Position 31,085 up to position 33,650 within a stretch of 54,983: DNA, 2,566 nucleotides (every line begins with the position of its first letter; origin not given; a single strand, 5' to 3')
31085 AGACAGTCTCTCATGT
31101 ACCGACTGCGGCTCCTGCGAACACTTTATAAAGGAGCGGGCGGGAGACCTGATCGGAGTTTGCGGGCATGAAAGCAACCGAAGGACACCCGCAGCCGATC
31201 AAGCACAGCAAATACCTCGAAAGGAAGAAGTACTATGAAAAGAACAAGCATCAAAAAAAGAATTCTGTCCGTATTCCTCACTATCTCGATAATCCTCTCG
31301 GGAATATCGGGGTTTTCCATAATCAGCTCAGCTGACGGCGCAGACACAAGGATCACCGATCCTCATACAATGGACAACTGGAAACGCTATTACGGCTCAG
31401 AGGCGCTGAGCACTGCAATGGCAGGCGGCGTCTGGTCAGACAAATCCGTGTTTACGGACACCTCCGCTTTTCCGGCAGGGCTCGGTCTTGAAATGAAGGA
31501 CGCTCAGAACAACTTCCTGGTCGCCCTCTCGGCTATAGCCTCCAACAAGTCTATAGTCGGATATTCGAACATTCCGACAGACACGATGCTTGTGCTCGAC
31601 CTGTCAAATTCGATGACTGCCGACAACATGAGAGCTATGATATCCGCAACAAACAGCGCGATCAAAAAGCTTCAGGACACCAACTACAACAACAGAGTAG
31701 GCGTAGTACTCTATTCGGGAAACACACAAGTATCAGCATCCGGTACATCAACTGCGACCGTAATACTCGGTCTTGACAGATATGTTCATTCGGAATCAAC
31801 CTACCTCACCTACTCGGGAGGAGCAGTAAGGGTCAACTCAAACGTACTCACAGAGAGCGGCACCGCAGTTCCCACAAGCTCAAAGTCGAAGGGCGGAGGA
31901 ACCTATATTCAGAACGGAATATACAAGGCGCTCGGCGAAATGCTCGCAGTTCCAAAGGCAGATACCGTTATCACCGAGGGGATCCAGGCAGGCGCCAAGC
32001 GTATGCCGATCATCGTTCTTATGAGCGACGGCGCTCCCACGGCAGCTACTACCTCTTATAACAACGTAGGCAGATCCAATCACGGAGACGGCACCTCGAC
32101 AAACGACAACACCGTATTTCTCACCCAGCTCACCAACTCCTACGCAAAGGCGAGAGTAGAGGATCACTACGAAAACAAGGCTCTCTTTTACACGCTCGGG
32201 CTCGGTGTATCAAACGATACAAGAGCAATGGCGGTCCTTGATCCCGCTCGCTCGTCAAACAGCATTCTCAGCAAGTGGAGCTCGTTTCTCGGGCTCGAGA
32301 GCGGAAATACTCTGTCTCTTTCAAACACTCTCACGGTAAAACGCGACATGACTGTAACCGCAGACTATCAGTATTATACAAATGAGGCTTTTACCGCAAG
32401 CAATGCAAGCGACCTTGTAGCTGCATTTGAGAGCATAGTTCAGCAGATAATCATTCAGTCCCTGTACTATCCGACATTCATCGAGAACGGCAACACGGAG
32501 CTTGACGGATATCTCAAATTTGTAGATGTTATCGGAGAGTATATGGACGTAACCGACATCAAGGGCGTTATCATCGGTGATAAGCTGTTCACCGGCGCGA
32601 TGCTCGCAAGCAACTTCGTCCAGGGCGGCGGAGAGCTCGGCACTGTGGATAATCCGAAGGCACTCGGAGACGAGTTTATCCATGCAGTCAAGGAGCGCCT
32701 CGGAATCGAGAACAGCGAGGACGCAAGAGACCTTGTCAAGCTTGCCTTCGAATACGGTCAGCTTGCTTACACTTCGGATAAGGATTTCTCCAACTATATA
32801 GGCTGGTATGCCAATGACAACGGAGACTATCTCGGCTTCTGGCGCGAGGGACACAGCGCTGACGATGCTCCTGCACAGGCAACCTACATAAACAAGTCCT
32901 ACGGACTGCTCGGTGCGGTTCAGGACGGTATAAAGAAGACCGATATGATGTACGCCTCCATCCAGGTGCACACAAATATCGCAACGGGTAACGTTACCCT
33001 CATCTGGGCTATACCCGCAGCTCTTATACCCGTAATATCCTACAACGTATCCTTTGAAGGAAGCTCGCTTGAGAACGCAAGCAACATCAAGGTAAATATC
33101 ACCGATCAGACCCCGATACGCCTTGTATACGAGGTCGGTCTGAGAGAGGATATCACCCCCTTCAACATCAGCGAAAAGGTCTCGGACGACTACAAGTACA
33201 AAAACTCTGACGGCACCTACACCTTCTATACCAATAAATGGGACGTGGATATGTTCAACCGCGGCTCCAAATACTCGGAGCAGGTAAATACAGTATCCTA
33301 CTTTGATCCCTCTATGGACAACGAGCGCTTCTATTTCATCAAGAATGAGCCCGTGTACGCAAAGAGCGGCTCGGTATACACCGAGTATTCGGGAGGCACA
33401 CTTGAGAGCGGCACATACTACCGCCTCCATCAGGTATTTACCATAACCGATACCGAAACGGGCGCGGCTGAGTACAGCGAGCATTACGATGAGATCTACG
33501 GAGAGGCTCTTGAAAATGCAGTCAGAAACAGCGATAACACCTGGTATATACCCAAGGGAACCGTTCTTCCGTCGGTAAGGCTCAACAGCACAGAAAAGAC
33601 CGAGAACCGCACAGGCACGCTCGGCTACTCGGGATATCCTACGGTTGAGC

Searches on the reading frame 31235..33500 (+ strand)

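Call 36: search_protein_families(library=pfam, proteins=[window:31235-33500:+], max_evalue=0.01)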
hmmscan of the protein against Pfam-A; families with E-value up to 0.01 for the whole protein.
window:31235-33500:+ (755 aa): 2 families
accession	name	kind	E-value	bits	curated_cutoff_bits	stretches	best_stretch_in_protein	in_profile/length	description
PF13519.12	VWA_2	-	7.1e-08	33.5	27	1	117-179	1-64/107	von Willebrand factor type A domain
PF00092.34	VWA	-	2.1e-06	28.5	23.8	1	118-172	3-57/174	von Willebrand factor type A domain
